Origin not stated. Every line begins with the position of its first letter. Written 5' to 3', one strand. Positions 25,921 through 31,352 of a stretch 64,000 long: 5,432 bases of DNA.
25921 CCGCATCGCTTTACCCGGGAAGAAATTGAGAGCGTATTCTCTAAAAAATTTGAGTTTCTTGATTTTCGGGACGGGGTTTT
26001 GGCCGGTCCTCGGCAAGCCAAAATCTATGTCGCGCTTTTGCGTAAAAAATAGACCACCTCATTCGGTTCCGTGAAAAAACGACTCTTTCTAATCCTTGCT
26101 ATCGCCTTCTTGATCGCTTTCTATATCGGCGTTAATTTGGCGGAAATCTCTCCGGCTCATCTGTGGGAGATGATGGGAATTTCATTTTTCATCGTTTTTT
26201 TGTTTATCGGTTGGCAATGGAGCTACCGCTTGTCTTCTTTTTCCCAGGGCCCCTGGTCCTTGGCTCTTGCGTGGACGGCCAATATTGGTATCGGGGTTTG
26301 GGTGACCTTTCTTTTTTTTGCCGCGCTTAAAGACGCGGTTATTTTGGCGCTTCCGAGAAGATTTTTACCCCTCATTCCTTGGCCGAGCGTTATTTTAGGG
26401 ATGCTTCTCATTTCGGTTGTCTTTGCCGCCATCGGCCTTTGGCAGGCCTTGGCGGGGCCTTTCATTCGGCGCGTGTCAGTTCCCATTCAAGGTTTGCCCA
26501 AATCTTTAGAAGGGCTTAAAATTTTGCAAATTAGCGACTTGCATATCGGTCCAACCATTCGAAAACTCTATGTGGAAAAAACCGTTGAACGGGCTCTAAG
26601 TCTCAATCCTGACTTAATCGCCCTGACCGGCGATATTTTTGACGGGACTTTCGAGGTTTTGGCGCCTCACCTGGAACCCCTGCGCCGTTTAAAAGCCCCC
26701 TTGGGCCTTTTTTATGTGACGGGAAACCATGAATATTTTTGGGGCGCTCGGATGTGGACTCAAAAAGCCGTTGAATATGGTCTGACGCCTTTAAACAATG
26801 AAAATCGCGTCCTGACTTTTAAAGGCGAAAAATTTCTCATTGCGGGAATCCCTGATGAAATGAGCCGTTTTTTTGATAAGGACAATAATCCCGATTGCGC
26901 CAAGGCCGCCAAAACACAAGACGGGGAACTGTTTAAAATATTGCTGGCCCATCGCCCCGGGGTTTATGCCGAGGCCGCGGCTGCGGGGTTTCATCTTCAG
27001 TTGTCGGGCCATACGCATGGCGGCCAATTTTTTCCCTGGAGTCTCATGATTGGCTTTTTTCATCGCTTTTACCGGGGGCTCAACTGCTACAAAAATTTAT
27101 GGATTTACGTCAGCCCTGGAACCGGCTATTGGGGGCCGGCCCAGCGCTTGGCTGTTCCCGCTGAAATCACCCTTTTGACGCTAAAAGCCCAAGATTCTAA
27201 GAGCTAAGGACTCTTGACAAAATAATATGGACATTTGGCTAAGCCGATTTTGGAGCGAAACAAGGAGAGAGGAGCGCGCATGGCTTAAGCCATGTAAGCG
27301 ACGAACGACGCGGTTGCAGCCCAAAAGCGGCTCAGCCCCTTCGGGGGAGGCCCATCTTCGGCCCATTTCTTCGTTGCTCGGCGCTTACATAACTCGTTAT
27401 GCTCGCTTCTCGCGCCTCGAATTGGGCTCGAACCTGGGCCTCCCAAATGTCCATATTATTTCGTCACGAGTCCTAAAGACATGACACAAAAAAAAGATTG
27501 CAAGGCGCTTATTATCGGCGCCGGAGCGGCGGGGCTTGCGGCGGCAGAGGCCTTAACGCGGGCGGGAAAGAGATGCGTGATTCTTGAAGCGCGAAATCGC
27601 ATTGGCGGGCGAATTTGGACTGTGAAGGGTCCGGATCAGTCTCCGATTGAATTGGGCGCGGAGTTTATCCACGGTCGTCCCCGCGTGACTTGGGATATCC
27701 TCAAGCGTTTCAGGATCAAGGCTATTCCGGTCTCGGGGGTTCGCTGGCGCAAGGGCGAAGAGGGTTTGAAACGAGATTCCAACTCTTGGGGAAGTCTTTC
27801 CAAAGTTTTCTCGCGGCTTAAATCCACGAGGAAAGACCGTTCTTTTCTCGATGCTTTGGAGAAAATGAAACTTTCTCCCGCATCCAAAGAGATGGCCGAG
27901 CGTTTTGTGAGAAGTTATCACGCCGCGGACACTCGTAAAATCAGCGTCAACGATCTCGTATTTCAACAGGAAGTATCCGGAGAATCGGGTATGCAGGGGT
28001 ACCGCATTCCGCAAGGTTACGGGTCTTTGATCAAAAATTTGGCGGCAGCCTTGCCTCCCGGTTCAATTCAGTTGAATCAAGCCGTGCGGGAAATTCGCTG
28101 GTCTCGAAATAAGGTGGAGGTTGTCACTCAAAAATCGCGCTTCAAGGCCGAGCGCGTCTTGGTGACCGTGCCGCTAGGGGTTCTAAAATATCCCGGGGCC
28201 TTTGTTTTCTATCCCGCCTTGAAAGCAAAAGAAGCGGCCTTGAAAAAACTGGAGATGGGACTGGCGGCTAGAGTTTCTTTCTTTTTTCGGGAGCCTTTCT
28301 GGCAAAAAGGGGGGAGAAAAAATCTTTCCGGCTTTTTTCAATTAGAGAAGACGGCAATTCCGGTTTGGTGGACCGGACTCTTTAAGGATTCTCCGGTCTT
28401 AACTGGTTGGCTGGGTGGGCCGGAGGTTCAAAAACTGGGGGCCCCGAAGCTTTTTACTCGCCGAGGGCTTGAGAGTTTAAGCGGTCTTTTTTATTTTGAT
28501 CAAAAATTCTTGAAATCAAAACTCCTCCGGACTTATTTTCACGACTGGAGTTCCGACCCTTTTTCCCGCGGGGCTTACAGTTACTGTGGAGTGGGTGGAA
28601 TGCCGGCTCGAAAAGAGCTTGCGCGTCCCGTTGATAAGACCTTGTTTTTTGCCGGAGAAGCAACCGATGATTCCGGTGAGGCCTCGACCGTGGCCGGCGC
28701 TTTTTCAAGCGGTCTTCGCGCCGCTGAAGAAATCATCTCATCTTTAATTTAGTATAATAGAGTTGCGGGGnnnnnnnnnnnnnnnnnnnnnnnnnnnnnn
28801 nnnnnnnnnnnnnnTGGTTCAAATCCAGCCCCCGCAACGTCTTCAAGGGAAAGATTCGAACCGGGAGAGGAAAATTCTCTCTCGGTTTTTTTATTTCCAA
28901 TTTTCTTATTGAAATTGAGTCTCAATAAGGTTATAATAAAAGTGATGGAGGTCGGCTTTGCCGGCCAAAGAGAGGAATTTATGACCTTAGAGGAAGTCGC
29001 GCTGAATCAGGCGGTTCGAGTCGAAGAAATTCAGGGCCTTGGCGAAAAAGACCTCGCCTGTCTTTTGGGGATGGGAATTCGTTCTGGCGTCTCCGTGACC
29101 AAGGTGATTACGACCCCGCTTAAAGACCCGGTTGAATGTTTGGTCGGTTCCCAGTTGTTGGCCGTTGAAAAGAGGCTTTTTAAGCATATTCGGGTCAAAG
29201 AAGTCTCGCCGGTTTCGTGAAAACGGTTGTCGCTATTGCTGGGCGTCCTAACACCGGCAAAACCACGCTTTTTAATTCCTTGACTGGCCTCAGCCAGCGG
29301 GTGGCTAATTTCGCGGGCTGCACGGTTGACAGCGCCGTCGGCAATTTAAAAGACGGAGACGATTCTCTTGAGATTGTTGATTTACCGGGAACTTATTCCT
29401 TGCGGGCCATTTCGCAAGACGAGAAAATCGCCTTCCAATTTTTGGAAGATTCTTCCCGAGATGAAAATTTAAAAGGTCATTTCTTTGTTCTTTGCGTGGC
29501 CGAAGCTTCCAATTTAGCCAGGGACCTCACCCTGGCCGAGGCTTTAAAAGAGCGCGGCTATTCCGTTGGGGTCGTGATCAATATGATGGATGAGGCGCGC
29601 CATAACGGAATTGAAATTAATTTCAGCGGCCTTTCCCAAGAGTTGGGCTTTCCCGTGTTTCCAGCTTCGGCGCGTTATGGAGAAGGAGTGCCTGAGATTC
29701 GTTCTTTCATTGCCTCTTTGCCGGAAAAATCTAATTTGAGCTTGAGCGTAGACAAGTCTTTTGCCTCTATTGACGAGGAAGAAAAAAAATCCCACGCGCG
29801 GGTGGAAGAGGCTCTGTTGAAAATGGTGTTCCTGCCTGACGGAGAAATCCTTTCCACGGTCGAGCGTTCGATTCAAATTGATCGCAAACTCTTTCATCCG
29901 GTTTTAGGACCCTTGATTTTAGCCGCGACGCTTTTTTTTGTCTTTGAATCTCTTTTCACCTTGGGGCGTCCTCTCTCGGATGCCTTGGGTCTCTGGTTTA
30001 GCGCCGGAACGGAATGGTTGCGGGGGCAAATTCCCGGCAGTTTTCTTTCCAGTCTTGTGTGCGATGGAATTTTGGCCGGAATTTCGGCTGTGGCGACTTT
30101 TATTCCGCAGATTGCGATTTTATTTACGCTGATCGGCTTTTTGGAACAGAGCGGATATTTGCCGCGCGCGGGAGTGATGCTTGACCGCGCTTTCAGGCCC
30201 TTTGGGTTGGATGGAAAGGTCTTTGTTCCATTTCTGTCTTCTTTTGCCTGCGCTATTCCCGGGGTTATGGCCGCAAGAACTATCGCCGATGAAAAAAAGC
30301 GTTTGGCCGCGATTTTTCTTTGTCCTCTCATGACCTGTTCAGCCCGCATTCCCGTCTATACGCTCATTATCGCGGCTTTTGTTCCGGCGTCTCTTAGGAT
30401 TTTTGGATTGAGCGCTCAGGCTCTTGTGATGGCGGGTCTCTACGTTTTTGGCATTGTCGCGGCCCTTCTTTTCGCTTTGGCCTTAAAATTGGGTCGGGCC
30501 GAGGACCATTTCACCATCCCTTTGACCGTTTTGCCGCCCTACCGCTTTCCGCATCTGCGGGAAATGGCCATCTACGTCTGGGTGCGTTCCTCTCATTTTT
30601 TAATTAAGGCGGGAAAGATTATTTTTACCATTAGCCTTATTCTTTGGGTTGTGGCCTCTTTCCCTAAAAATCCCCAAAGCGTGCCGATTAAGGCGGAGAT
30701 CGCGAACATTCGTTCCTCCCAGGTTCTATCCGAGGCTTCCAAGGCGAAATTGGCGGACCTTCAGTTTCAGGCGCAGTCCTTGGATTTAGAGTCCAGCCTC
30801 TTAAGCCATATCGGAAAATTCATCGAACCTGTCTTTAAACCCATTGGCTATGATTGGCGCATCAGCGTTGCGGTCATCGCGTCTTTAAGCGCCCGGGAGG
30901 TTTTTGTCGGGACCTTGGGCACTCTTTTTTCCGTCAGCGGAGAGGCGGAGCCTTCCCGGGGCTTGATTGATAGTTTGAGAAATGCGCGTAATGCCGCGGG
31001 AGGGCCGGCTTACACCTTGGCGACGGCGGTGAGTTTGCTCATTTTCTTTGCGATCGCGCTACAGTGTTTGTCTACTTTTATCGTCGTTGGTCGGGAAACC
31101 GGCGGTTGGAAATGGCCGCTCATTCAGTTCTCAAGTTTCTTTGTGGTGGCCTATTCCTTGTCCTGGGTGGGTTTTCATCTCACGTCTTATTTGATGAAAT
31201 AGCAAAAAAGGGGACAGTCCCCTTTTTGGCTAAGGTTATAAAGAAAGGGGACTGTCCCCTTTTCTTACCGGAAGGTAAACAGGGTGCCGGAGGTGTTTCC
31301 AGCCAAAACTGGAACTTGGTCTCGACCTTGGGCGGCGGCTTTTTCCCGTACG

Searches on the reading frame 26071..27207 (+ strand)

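Call 43: search_protein_families(library=pfam, proteins=[window:26071-27207:+], max_evalue=0.00001)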
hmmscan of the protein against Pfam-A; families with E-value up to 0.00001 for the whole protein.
window:26071-27207:+ (378 aa): 1 family
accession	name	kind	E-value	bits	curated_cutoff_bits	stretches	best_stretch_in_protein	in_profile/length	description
PF00149.33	Metallophos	-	3.7e-12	47.5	21.5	1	149-317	1-190/191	Calcineurin-like phosphoesterase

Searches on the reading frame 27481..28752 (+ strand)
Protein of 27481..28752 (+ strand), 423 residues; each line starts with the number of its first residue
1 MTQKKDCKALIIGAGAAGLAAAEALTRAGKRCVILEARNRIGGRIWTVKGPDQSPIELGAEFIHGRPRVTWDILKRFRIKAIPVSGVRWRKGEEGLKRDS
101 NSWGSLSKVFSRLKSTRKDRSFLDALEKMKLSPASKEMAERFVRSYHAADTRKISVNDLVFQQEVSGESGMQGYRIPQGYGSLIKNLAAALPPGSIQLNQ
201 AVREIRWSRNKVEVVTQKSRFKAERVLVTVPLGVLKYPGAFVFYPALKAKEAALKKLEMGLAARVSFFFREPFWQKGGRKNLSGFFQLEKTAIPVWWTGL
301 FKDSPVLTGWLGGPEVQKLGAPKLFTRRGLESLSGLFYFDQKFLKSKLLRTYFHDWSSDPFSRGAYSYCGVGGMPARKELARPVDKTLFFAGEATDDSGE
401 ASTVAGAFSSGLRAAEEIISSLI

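Call 43: search_protein_families(library=pfam, proteins=[window:27481-28752:+], max_evalue=0.00001)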
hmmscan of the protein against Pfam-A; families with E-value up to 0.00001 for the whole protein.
window:27481-28752:+ (423 aa): 6 families
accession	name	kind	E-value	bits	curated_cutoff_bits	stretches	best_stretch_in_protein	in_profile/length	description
PF01593.30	Amino_oxidase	-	2.3e-60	205.6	19.8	1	17-419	2-443/443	Flavin containing amine oxidoreductase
PF13450.12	NAD_binding_8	-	2.5e-14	53.7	21.9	1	11-77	1-68/68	NAD(P)-binding Rossmann-like domain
PF03486.20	HI0933_like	-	1.1e-06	28.7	50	0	8-45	2-39/244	HI0933-like protein Rossmann domain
PF13738.12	Pyr_redox_3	-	1.8e-06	27.8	30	0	10-39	1-31/305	Pyridine nucleotide-disulphide oxidoreductase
PF00890.30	FAD_binding_2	-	5e-06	26.4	20.4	0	9-43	2-36/414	FAD binding domain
PF01494.25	FAD_binding_3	-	7.1e-06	25.9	22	0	6-39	1-34/349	FAD binding domain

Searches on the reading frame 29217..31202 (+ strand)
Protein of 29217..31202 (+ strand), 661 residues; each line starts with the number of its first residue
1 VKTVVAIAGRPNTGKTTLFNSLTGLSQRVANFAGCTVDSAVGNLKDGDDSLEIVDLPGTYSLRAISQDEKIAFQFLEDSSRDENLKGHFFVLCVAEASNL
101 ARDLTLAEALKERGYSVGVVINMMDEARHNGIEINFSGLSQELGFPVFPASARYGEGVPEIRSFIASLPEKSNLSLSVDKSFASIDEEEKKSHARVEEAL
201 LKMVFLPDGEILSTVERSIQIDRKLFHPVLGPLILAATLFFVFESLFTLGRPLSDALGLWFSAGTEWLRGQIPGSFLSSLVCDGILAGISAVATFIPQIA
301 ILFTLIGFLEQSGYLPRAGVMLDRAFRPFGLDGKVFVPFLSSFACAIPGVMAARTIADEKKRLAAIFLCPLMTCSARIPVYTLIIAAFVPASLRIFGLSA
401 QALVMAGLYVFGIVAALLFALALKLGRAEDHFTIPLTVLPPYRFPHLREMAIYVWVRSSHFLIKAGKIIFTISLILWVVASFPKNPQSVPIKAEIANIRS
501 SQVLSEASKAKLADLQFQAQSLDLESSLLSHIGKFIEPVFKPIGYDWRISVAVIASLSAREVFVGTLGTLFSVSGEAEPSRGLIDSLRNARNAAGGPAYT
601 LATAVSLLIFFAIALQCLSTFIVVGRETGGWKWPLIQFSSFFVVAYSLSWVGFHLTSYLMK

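Call 43: search_protein_families(library=pfam, proteins=[window:29217-31202:+], max_evalue=0.00001)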
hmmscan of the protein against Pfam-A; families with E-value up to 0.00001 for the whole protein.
window:29217-31202:+ (661 aa): 4 families
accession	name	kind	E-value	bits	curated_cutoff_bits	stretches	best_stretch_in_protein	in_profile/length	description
PF02421.24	FeoB_N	-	1.4e-45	155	27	1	4-163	2-154/156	Ferrous iron transport protein B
PF07670.19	Gate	-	1.1e-37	129.1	29.6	2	294-387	3-103/104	Nucleoside recognition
PF01926.29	MMR_HSR1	-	2.7e-16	60.1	21.9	1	5-122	2-112/113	50S ribosome-binding GTPase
PF07664.17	FeoB_C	-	3.3e-07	30.4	26.6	1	405-457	1-54/54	Ferrous iron transport protein B C terminus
